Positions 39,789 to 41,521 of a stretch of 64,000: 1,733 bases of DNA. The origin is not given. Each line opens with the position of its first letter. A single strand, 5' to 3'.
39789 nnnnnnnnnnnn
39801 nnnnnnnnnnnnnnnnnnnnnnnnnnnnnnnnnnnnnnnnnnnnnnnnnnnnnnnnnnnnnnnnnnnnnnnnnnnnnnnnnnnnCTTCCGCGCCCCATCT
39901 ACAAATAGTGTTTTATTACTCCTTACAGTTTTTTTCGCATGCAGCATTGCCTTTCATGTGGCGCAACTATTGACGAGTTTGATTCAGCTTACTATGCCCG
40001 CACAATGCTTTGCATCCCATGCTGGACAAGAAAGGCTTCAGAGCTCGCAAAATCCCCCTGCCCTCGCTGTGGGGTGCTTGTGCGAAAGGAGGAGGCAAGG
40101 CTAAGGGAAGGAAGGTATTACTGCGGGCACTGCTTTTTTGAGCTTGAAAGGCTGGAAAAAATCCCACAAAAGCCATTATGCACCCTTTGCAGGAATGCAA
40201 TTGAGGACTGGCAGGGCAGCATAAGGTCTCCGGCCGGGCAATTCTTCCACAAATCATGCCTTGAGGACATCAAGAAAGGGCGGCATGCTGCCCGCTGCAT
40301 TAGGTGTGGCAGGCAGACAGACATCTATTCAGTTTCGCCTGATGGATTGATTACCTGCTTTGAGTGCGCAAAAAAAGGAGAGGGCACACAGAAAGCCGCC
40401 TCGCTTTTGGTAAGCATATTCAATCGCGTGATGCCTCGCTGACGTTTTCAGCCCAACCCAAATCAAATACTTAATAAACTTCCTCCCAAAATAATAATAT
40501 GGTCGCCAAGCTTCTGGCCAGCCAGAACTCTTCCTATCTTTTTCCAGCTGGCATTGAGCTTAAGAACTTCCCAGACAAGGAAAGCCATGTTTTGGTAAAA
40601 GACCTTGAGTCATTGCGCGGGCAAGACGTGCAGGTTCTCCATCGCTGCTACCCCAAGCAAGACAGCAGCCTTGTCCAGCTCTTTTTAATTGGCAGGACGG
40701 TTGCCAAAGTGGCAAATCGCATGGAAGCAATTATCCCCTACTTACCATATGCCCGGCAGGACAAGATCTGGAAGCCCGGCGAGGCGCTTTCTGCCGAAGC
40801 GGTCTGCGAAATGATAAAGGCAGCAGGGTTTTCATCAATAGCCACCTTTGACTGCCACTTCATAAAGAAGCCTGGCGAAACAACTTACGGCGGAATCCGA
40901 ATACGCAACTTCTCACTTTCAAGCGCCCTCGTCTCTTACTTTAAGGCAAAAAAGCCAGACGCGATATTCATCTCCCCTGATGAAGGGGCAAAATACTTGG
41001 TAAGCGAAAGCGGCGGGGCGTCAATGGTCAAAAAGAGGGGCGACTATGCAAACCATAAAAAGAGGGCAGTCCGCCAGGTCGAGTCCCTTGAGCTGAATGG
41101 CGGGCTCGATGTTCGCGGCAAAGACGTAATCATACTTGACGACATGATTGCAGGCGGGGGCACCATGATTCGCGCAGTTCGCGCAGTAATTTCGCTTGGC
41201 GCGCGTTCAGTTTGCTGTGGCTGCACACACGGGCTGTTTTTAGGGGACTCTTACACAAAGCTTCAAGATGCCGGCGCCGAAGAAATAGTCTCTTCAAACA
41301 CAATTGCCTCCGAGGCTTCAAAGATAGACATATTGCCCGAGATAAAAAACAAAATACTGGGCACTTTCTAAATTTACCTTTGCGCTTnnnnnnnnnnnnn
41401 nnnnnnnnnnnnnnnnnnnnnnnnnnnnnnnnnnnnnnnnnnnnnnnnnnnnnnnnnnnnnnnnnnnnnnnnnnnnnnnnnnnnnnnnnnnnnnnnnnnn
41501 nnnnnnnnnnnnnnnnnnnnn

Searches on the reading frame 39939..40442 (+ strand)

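Call 41: search_protein_families(library=pfam, proteins=[window:39939-40442:+], max_evalue=0.001)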
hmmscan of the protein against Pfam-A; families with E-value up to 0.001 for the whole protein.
window:39939-40442:+ (167 aa): 1 family
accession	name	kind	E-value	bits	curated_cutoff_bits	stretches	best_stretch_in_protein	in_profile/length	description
PF02565.21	RecO_C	-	9.8e-05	22.6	22.1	0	2-33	69-100/157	Recombination protein O C terminal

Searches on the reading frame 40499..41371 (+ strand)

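Call 41: search_protein_families(library=pfam, proteins=[window:40499-41371:+], max_evalue=0.001)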
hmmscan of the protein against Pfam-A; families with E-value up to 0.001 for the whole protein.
window:40499-41371:+ (290 aa): 3 families
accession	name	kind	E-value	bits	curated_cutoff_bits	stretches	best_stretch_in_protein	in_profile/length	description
PF13793.12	Pribosyltran_N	-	4.9e-17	62.3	25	1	18-110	26-117/117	N-terminal domain of ribose phosphate pyrophosphokinase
PF00156.33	Pribosyltran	-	1.7e-09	37.6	26.3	1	192-260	72-137/158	Phosphoribosyl transferase domain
PF14572.12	Pribosyl_synth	-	6.1e-09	36.5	27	1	204-277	80-153/184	Phosphoribosyl synthetase-associated domain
